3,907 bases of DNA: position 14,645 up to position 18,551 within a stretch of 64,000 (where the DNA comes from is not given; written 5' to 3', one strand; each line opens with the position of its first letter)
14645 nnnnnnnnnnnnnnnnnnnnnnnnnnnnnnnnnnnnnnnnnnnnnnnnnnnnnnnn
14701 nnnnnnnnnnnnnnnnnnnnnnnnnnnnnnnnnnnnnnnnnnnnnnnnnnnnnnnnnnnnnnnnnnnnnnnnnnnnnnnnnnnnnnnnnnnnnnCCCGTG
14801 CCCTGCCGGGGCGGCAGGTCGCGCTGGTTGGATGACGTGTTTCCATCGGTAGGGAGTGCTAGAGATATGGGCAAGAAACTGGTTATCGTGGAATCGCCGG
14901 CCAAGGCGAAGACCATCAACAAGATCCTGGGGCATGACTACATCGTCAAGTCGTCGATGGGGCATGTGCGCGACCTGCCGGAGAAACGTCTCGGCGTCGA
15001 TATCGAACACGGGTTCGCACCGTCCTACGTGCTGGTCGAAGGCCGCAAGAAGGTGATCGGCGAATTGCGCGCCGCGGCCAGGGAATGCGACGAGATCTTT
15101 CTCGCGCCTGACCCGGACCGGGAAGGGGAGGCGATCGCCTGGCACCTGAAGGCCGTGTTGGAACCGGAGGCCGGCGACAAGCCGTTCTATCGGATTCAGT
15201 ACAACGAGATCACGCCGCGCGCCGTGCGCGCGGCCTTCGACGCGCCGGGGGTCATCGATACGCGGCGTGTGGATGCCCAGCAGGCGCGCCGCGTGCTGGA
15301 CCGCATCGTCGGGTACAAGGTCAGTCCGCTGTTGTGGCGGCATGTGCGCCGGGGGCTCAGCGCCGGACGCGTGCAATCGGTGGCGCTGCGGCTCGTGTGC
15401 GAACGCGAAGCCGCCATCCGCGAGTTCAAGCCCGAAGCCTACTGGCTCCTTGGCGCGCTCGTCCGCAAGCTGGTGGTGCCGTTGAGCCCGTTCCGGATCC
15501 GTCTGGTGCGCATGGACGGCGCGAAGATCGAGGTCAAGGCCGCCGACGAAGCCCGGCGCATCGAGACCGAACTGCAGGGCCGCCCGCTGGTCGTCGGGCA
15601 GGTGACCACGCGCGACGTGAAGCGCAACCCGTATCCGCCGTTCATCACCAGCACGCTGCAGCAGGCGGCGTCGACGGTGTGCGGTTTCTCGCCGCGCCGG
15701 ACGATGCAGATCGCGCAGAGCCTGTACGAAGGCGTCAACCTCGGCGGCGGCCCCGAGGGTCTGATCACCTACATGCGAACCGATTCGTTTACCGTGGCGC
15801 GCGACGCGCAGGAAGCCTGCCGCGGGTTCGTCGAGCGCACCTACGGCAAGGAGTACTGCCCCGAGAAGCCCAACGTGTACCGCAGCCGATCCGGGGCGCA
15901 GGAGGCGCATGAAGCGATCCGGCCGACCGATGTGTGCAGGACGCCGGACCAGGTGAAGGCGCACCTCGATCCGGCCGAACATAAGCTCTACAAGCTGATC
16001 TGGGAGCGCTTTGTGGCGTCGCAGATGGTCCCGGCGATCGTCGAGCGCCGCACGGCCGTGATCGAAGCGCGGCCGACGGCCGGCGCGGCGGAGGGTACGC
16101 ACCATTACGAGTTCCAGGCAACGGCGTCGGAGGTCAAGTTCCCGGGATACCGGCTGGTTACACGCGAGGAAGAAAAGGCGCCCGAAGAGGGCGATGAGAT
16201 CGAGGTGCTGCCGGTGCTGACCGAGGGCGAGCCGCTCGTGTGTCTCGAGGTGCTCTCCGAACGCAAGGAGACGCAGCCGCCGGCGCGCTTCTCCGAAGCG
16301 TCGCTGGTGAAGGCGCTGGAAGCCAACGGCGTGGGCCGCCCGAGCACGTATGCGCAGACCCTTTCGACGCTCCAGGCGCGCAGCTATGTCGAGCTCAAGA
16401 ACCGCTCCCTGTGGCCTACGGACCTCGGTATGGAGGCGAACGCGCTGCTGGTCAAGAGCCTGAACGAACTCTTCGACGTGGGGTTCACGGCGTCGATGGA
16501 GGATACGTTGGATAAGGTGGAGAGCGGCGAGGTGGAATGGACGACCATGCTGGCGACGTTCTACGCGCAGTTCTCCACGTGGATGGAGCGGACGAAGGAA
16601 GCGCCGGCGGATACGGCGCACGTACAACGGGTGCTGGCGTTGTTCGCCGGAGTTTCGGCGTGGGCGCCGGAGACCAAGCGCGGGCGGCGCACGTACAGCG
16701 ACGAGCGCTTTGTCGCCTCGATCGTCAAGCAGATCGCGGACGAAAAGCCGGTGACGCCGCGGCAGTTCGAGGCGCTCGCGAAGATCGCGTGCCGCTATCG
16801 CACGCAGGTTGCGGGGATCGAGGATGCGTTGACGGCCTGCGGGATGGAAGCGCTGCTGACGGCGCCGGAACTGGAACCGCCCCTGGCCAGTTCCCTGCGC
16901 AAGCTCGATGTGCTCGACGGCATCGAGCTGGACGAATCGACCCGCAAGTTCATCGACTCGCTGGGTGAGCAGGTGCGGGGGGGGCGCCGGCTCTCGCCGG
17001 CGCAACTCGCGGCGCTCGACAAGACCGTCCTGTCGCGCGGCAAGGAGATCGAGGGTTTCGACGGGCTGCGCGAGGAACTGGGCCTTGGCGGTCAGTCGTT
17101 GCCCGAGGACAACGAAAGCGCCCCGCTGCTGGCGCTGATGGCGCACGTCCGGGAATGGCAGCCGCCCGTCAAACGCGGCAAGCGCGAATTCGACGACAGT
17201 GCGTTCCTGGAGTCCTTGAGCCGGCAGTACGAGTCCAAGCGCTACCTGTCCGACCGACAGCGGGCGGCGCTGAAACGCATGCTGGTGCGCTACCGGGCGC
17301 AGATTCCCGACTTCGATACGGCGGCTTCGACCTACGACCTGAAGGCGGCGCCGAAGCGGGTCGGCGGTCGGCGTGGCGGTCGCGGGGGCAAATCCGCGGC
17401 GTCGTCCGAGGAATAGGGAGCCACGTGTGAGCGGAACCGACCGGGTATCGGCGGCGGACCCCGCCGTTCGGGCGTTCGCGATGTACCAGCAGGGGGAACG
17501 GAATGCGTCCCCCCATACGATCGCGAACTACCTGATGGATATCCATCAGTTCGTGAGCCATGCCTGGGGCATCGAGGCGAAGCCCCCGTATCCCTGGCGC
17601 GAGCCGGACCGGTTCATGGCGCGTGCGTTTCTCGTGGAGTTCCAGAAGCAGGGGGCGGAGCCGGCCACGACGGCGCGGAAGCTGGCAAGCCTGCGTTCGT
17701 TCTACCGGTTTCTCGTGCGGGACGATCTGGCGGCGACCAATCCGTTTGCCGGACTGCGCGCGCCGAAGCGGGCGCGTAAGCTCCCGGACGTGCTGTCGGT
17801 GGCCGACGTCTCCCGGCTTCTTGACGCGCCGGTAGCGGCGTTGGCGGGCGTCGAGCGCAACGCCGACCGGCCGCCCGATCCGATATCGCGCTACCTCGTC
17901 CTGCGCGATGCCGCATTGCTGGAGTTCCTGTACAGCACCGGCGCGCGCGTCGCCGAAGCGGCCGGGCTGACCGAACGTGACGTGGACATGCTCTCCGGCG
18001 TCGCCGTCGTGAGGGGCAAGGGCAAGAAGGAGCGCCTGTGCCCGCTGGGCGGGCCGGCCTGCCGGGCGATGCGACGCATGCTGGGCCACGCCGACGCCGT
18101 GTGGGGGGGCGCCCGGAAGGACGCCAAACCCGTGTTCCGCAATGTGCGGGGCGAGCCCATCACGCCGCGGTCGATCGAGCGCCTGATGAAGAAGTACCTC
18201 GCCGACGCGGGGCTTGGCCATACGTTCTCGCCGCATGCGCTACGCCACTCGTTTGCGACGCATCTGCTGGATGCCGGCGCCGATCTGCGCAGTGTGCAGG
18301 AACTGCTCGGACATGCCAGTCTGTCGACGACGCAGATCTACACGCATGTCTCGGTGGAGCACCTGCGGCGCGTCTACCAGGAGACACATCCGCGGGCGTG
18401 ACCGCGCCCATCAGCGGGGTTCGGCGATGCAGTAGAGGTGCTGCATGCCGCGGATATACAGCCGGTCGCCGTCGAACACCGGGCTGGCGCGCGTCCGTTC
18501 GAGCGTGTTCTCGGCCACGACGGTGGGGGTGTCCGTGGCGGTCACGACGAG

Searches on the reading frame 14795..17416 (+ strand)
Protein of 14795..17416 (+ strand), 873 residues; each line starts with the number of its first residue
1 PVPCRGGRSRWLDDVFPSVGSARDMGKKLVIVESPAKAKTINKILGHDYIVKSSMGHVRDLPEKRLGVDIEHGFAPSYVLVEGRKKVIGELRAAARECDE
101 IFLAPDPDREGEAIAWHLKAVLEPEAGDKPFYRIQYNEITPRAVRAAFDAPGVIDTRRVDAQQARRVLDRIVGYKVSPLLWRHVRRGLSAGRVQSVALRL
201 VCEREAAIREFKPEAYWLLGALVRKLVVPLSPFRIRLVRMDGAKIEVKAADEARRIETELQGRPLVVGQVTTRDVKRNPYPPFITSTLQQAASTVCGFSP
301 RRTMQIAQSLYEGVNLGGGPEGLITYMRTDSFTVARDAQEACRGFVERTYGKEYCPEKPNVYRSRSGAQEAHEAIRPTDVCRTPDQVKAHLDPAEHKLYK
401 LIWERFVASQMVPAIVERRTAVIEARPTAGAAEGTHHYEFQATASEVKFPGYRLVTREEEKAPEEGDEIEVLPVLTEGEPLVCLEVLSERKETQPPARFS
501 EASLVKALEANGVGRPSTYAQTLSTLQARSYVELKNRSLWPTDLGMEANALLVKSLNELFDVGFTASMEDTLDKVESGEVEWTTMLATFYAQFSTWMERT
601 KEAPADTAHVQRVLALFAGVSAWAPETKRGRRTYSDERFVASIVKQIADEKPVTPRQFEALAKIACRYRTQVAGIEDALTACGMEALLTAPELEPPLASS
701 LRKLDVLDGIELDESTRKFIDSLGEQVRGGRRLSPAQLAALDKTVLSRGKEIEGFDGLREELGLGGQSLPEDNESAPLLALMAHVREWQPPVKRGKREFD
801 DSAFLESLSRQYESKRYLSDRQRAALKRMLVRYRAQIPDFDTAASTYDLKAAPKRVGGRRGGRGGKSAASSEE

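Call 79: search_protein_families(library=pfam, proteins=[window:14795-17416:+], max_evalue=0.00001)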
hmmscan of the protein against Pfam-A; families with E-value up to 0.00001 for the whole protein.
window:14795-17416:+ (873 aa): 2 families
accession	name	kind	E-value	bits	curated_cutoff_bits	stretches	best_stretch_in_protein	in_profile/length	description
PF01131.25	Topoisom_bac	-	2e-111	373.3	35.1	1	154-586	2-410/411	DNA topoisomerase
PF01751.28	Toprim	-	9.1e-21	74.3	23.1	1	28-139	1-96/96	Toprim domain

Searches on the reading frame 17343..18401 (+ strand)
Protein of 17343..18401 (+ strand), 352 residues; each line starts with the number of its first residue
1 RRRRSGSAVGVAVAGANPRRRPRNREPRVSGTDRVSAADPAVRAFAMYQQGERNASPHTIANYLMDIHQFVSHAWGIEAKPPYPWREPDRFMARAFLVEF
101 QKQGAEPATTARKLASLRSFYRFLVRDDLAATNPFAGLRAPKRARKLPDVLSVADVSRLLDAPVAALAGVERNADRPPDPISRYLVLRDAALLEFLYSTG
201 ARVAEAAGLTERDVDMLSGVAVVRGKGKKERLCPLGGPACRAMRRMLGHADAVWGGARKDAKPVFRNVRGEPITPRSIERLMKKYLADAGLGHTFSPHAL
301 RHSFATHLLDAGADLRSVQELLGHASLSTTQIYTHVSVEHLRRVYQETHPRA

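Call 79: search_protein_families(library=pfam, proteins=[window:17343-18401:+], max_evalue=0.00001)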
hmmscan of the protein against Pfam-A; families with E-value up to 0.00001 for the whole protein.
window:17343-18401:+ (352 aa): 2 families
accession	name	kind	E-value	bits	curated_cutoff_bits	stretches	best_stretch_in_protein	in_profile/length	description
PF00589.27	Phage_integrase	-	3.4e-41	141.3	27.1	1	186-339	21-171/172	Phage integrase family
PF02899.23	Phage_int_SAM_1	-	1.6e-14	54.3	22.3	1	44-126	3-81/83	Phage integrase, N-terminal SAM-like domain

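Call 80: search_protein_families(library=ncbifam, proteins=[window:17343-18401:+], max_evalue=0.00001)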
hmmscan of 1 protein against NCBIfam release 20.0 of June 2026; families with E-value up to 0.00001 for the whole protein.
window:17343-18401:+ (352 aa): 11 families
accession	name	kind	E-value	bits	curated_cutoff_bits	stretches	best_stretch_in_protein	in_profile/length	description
TIGR02224.1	recomb_XerC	equivalog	4.7e-92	308.5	335.15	1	44-352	2-293/295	tyrosine recombinase XerC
TIGR02225.1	recomb_XerD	equivalog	1.2e-84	284.1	329.6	1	44-352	2-290/290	site-specific tyrosine recombinase XerD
NF001399.0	PRK00283.1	subfamily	1.1e-82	277.7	279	1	38-352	5-299/300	tyrosine recombinase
NF040815.2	recomb_XerA_Arch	equivalog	5.5e-57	193.3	220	1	45-345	3-263/263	site-specific tyrosine recombinase/integron integrase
NF002331.0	PRK01287.1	subfamily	4.1e-51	174.1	371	1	52-350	39-326/365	site-specific tyrosine recombinase XerC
TIGR02249.1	integrase_gron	subfamily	3.7e-35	121.8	265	1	266-341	230-305/315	integron integrase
NF003462.0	PRK05084.1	equivalog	1.3e-28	99.8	267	1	188-347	196-355/360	tyrosine recombinase XerS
NF011946.0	PRK15417.1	equivalog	6.2e-23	81.5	435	1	268-337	247-316/337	integron integrase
NF007371.0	PRK09871.1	subfamily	1.1e-12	47.9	222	1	188-337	27-175/198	tyrosine-type DNA invertase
NF007370.0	PRK09870.1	subfamily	1.4e-08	34.7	221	1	192-348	37-191/200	tyrosine-type DNA invertase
NF040693.1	recomb_GmtY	equivalog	2.3e-06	27.1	340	1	295-342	391-438/441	gamma-mobile-trio recombinase GmtY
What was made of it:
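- Checked: The only tyrosine recombinase in the window is a XerC/D-like gene at 17343-18401, next to dprA-topA (calls 79, 80).
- A XerC/D-like recombinase is encoded in the window at 17343-18401 (calls 79, 80).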
